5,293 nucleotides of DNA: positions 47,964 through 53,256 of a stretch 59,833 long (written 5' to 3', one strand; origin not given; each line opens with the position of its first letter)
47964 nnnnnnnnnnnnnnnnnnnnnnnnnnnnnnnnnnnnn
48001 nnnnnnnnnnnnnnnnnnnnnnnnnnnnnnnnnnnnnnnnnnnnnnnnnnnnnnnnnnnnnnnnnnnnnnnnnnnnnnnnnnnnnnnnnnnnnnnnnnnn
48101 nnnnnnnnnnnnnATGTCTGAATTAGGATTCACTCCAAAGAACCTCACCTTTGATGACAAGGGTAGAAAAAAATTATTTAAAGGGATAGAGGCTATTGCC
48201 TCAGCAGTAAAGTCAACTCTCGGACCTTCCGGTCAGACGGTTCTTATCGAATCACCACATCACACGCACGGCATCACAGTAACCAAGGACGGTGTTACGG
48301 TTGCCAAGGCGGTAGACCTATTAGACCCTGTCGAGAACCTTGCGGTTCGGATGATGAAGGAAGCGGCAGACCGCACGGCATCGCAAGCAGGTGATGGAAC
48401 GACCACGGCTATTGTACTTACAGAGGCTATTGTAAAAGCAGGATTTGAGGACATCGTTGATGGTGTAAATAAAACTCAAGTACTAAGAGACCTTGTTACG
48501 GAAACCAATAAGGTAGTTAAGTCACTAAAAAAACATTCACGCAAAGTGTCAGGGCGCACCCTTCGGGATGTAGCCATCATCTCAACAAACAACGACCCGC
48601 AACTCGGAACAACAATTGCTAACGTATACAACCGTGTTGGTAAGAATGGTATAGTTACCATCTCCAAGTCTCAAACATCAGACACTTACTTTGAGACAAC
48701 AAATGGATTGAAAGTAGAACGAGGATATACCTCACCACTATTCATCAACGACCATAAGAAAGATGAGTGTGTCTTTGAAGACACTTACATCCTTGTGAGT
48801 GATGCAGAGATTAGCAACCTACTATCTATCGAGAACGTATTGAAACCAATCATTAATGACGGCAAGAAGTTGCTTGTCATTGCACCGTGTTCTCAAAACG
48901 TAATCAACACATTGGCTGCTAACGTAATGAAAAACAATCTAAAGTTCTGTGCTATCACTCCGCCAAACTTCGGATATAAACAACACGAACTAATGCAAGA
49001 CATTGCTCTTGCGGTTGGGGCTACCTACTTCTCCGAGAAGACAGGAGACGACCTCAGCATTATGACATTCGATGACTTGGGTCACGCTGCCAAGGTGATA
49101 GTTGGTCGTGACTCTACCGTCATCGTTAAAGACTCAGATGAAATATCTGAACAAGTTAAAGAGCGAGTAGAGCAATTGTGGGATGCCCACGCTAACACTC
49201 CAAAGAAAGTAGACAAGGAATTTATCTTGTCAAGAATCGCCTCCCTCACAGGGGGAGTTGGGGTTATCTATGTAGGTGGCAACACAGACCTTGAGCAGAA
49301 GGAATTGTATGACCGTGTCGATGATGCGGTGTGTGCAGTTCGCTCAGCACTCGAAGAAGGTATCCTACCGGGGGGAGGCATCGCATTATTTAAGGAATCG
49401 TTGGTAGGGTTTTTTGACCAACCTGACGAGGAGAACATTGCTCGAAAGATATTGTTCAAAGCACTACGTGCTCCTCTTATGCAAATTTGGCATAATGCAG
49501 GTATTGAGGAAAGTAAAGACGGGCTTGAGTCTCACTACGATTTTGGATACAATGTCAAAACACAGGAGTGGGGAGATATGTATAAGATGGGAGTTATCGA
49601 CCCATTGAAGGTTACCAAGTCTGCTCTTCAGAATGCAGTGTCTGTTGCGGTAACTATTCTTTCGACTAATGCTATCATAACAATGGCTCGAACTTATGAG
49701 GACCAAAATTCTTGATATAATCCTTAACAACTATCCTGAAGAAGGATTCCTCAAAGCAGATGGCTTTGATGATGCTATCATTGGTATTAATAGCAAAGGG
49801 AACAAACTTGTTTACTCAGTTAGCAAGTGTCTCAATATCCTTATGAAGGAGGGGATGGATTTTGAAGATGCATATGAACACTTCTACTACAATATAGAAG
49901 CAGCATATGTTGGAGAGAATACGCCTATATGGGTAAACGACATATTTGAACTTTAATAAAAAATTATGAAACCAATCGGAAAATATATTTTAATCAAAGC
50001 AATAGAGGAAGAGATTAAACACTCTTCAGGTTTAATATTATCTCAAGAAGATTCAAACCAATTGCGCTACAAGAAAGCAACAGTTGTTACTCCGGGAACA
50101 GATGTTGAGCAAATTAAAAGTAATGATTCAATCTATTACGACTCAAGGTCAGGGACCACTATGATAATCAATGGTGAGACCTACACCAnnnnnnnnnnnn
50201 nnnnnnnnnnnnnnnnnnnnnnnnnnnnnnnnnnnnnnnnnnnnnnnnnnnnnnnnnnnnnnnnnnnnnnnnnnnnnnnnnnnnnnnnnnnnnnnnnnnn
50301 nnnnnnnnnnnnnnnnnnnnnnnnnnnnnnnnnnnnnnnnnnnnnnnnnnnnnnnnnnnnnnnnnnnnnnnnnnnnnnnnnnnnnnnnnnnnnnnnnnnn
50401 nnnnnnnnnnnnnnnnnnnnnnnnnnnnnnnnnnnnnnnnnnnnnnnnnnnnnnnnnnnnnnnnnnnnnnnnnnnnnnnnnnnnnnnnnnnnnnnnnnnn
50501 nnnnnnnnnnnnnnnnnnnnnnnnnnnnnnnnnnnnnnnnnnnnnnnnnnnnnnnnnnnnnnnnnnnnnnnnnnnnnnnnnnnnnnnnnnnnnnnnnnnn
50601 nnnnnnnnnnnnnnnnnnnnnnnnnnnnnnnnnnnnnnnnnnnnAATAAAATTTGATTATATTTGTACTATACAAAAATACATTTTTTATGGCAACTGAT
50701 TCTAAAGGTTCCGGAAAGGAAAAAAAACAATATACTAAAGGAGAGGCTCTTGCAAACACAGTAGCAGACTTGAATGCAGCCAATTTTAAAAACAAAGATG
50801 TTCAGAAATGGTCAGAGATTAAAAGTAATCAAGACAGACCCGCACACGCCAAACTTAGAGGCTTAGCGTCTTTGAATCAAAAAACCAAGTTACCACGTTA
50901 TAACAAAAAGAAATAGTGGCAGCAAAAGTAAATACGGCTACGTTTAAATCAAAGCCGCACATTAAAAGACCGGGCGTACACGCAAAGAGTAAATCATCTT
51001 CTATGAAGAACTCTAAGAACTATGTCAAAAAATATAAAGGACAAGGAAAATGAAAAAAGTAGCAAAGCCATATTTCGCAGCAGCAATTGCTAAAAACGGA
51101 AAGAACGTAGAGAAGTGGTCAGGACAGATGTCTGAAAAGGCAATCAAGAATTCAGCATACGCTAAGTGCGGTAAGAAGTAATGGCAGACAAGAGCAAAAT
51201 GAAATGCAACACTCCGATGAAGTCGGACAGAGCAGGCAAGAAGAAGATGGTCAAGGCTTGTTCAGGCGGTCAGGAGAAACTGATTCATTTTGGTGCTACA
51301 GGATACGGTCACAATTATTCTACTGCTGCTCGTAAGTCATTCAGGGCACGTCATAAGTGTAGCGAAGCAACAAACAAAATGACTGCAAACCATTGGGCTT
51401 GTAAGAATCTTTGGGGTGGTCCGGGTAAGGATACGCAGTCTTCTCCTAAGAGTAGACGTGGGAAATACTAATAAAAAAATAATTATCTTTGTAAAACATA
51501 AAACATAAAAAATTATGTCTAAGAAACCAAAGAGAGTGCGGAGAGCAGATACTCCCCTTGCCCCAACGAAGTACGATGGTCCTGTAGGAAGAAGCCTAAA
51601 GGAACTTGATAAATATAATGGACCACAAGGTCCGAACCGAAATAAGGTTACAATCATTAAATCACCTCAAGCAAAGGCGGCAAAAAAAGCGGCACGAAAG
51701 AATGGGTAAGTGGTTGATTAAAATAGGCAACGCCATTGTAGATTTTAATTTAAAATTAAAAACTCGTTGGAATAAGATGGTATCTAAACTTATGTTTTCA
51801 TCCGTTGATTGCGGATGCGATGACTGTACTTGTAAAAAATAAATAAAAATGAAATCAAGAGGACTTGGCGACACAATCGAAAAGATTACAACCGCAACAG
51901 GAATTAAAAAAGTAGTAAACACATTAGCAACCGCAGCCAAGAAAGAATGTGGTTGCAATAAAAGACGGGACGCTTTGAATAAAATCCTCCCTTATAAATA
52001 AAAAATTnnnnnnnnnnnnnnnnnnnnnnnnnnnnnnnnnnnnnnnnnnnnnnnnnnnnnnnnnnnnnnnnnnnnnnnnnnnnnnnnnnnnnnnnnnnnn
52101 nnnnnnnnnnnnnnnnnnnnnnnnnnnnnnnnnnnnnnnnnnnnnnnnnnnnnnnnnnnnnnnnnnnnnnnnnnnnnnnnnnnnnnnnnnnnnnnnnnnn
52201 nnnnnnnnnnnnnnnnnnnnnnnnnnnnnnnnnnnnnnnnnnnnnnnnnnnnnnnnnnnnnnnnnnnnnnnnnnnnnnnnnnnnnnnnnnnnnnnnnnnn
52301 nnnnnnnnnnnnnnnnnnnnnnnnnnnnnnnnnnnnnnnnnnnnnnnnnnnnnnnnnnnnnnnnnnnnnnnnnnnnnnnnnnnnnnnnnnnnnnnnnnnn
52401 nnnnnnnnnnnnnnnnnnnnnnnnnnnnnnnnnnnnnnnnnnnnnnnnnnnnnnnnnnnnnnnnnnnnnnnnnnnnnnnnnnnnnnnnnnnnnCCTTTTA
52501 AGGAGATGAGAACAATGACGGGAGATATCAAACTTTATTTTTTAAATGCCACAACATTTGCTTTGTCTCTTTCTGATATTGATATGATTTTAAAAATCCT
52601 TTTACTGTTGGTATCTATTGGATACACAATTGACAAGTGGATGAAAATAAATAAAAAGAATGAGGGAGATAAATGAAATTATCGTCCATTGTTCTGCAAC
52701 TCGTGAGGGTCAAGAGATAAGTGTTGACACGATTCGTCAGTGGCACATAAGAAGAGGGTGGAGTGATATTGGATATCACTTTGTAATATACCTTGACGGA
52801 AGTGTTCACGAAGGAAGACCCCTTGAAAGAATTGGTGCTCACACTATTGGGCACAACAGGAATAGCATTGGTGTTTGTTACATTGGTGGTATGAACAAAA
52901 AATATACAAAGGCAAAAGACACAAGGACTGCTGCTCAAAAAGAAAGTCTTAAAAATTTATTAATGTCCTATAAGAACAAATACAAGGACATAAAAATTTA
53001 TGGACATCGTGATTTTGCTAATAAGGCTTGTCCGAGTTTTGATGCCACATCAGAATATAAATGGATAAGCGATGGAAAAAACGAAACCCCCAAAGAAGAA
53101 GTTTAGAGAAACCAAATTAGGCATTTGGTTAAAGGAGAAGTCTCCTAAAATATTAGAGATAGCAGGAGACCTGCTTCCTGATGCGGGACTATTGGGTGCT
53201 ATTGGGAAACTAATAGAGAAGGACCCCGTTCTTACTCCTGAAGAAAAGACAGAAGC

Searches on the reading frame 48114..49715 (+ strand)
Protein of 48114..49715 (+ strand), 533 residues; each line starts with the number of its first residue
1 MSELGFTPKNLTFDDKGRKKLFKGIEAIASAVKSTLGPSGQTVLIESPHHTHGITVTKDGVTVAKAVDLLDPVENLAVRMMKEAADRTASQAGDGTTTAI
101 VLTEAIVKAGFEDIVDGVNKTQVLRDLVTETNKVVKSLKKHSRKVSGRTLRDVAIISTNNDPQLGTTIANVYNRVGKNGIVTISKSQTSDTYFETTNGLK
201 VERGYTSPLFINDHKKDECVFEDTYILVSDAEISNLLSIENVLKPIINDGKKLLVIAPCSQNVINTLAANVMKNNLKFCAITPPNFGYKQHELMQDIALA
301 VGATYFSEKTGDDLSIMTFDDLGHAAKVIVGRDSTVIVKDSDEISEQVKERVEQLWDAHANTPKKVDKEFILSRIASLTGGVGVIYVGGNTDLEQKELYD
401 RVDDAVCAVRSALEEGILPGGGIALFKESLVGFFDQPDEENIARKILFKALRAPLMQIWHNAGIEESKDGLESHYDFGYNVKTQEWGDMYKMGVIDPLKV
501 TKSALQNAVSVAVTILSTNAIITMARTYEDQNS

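Call 10: search_protein_families(library=pfam, proteins=[window:48114-49715:+], max_evalue=0.01)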
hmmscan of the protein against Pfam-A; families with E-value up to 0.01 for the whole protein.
window:48114-49715:+ (533 aa): 1 family
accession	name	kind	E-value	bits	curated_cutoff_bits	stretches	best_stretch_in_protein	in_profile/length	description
PF00118.29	Cpn60_TCP1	-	1.2e-55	189.6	34.3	1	28-524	1-488/490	TCP-1/cpn60 chaperonin family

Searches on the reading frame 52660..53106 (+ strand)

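Call 69: search_protein_families(library=pfam, proteins=[window:52660-53106:+], max_evalue=0.001)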
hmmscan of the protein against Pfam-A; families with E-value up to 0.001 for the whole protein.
window:52660-53106:+ (148 aa): 1 family
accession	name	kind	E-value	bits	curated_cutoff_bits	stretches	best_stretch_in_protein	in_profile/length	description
PF01510.30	Amidase_2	-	2.4e-15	57.4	26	1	2-126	3-130/131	N-acetylmuramoyl-L-alanine amidase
